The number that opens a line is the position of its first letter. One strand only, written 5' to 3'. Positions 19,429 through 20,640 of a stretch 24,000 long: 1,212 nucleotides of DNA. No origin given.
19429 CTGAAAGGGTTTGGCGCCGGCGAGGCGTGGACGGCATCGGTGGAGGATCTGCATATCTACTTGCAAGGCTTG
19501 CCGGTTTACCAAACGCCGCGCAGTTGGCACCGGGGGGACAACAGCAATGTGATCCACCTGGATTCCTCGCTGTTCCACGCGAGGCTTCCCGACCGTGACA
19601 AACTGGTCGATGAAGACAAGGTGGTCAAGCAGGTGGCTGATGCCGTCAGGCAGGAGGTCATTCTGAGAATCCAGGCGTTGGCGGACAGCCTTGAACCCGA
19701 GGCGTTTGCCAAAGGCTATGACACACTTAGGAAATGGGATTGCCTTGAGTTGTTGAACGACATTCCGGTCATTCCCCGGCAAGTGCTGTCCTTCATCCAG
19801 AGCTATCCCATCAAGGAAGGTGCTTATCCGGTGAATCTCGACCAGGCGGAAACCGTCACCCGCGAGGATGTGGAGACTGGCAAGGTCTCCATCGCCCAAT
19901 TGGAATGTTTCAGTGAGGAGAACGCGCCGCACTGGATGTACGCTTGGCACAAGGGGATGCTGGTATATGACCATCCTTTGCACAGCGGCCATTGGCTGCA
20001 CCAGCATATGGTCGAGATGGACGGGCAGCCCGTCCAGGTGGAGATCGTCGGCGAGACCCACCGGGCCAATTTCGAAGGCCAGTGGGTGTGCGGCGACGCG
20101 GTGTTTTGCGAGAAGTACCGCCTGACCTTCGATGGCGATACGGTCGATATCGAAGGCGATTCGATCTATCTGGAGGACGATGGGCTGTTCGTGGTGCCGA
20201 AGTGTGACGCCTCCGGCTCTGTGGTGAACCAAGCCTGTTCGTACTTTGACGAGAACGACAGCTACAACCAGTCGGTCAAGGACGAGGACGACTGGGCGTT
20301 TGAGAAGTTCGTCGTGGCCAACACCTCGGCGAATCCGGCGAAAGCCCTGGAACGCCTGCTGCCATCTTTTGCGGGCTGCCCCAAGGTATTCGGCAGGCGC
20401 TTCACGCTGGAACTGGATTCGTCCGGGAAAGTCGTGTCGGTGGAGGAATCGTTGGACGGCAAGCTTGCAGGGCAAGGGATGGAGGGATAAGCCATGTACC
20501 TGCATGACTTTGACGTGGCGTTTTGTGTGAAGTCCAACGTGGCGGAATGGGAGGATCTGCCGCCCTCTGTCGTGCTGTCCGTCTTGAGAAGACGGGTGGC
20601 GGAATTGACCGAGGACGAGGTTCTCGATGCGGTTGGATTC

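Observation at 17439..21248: Orphan NPPY methyltransferase followed by a Zn-ribbon-bearing GHKL ATPase and two small ORFs: candidate uncharacterised module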

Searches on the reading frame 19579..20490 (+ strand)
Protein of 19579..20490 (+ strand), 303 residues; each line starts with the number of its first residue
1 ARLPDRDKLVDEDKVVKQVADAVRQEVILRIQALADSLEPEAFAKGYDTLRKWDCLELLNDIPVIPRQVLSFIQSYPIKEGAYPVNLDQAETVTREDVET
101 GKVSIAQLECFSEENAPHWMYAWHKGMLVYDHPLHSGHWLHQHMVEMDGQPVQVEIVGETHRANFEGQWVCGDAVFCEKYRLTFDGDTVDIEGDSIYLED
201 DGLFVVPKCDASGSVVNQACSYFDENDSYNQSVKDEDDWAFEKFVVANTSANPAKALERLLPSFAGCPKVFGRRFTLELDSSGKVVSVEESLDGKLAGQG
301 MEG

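Call 49: predict_structure(alignment_id=A3)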
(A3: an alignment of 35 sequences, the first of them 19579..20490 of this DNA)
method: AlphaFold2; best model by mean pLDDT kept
length: 303 residues; sequences in the alignment: 35
mean_pLDDT: 88.7   pTM: 0.83
mean pLDDT of the five models: 88.7, 87.0, 85.5, 83.6, 83.5
residues with pLDDT >= 90: 207; 70-90: 68; 50-70: 19; < 50: 9
segments of 3 or more residues with pLDDT < 50: 1-3, 298-303
pLDDT, mean of each block of 10 residues (from residue 1): 53 85 90 93 95 94 96 87 75 97 93 86 97 95 92 97 93 97 98 95 95 91 83 92 93 89 83 91 92 59 43
secondary structure, 60 per line:
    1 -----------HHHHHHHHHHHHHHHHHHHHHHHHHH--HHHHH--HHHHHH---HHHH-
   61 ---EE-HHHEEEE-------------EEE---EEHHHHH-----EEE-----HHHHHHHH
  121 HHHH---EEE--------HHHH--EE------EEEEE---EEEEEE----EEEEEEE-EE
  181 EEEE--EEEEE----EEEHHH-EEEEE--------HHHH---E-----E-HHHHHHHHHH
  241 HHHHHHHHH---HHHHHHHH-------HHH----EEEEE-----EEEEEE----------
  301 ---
elements in order: H12-37 H40-44 H47-52 H56-59 E70-73 E87-89 H95-99 E105-107 H113-124 E128-130 H139-142 E153-157 E161-166 E171-177 E179-184 E187-191 E196-198 E203-207 H216-219 H231-249 H253-260 E275-279 E285-290

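Call 51: fold_search(model_id=the predicted structure, library=pdb)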
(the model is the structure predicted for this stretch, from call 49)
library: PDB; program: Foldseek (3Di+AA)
matches with E <= 10: 149; with E <= 0.001: 0
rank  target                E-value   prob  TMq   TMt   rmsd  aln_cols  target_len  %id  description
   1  5na6                  1.5e+00  0.03  0.08  0.05  18.4       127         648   19  Structure of Cys-null Se-Met DPP III from Bacteroides thetaiotaomicron (released 2017-11-15)
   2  5na8_A                1.6e+00  0.04  0.08  0.05  17.5       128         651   18  Structure of DPP III from Bacteroides thetaiotaomicron in closed form (released 2017-11-15)
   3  8yo3_C                1.7e+00  0.01  0.07  0.08  13.9       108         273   12  structure of phage T4 topoisomerase II central domain (released 2024-09-25)
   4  8yo4_C                2.2e+00  0.01  0.08  0.08  14.1       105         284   11  structure of phage T4 topoisomerase II central domain bound with DNA (released 2024-09-25)
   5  3vzj_A                2.3e+00  0.02  0.08  0.11  11.5        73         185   12  Crystal structure of the Bacillus circulans endo-beta-(1,4)-xylanase (BcX) E172H mutant (released 2013-05-08)
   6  8rqk_G                2.6e+00  0.02  0.08  0.11   9.5        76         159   10  Structure of the complete Vaccinia DNA-dependent RNA polymerase complex at 2.65A resolution (released 2025-01-29)
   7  4uir_A                2.9e+00  0.03  0.07  0.04   7.7        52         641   15  Structure of oleate hydratase from Elizabethkingia meningoseptica (released 2015-07-01)
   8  8hyn_A                2.9e+00  0.01  0.09  0.12  21.3       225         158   13  Bacterial STING from Riemerella anatipestifer (released 2024-01-10)
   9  9cjx_MODEL_1_A        3.1e+00  0.08  0.10  0.24   8.5        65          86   17  Solution NMR structure of the RiPP proteusin DprE2 from Desulfotomaculum sp. (released 2024-12-04)
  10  7dcy                  3.1e+00  0.02  0.08  0.05  14.5       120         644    9  Apo form of Mycoplasma genitalium RNase R (released 2021-03-17)
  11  3rv7_A                3.3e+00  0.03  0.05  0.04  14.1        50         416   12  Structure of a M. tuberculosis Salicylate Synthase, MbtI, in Complex with an Inhibitor with Isopropyl R-Group (released 2012-05-09)
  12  5na7                  3.3e+00  0.02  0.08  0.05  18.6       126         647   19  Structure of DPP III from Bacteroides thetaiotaomicron (released 2017-11-15)
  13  2ism_B                3.3e+00  0.02  0.06  0.05  12.7        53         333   17  Crystal structure of the putative oxidoreductase (glucose dehydrogenase) (TTHA0570) from thermus theromophilus HB8 (released 2007-11-13)
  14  6irz                  3.5e+00  0.02  0.05  0.04  12.4        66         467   17  Crystal structure of the zebrafish cap-specific adenosine methyltransferase bound to SAH and m7G-capped RNA (released 2018-12-05)
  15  2ywj                  3.5e+00  0.01  0.08  0.12  14.9       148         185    9  Crystal structure of uncharacterized conserved protein from Methanocaldococcus jannaschii (released 2007-10-23)
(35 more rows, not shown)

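Call 62: fold_search(model_id=the predicted structure, library=viral)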
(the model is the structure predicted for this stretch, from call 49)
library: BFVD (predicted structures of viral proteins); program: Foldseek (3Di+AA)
matches with E <= 10: 317; with E <= 0.001: 0
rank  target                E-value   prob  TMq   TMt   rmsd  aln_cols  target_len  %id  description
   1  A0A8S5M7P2            1.5e-01  0.14  0.10  0.18   7.7        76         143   14  Uncharacterized protein [Siphoviridae sp. ctrgt10]
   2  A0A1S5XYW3            5.0e-01  0.23  0.12  0.18   6.0        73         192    8  (no name in the UniProt tables at hand)
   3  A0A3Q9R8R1            7.7e-01  0.03  0.09  0.14  22.6       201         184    9  (no name in the UniProt tables at hand)
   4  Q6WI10                9.7e-01  0.06  0.16  0.09  15.4       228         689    9  RIIA [Vibrio phage KVP40 (isolate Vibrio parahaemolyticus/Japan/Matsuzaki/1991)]
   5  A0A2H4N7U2            9.7e-01  0.06  0.12  0.12  10.5       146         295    9  (no name in the UniProt tables at hand)
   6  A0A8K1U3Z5            1.2e+00  0.06  0.08  0.06  13.3        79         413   10  Serine protease [Riboviria sp.]
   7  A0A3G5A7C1            1.3e+00  0.04  0.12  0.16  10.0       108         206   13  Uncharacterized protein [Hyperionvirus sp.]
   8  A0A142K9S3            1.4e+00  0.47  0.06  0.23   2.3        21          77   28  Uncharacterized protein [Gordonia phage Vivi2]
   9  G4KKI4                1.4e+00  0.02  0.09  0.13  19.8       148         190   12  (no name in the UniProt tables at hand)
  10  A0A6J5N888            1.5e+00  0.04  0.07  0.19  17.4       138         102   10  Uncharacterized protein [uncultured Caudovirales phage]
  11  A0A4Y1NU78            1.6e+00  0.03  0.08  0.10  11.2       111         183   10  (no name in the UniProt tables at hand)
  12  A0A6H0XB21            1.7e+00  0.04  0.06  0.25  11.7        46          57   11  (no name in the UniProt tables at hand)
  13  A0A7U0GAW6            1.7e+00  0.03  0.12  0.19  19.0       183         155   10  (no name in the UniProt tables at hand)
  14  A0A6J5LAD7            1.7e+00  0.01  0.07  0.08  20.1       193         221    9  Uncharacterized protein [uncultured Caudovirales phage]
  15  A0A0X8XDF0            1.8e+00  0.13  0.05  0.22   3.6        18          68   28  (no name in the UniProt tables at hand)
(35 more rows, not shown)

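Call 73: search_protein_representatives(protein=window:19579-20490:+)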
Query: 303 residues. Proteins with E-value up to 0.001 (for the whole library): 412; up to 1e-10: 235; up to 1e-30: 36. The best 150 are listed.
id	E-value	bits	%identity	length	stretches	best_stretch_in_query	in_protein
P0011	9.1e-139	478.3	68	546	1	1-303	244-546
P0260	6.1e-66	239.1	65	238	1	65-229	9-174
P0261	8.8e-61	222.2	42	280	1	16-288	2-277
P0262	2.6e-57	210.8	38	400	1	1-288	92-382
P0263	2.0e-56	207.9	37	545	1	1-288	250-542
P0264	3.8e-55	203.7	40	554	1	1-290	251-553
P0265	1.2e-47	179.0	36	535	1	1-285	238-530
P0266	3.4e-46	174.3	35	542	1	1-288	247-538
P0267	7.6e-43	163.3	33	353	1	1-283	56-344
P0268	3.3e-41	157.9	31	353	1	1-284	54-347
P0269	1.9e-40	155.4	33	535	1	1-292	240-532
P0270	5.0e-40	154.0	38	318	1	1-240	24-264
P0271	2.8e-39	151.6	31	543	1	1-290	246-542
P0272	2.1e-38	148.7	30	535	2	1-281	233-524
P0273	3.3e-38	148.1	36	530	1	1-274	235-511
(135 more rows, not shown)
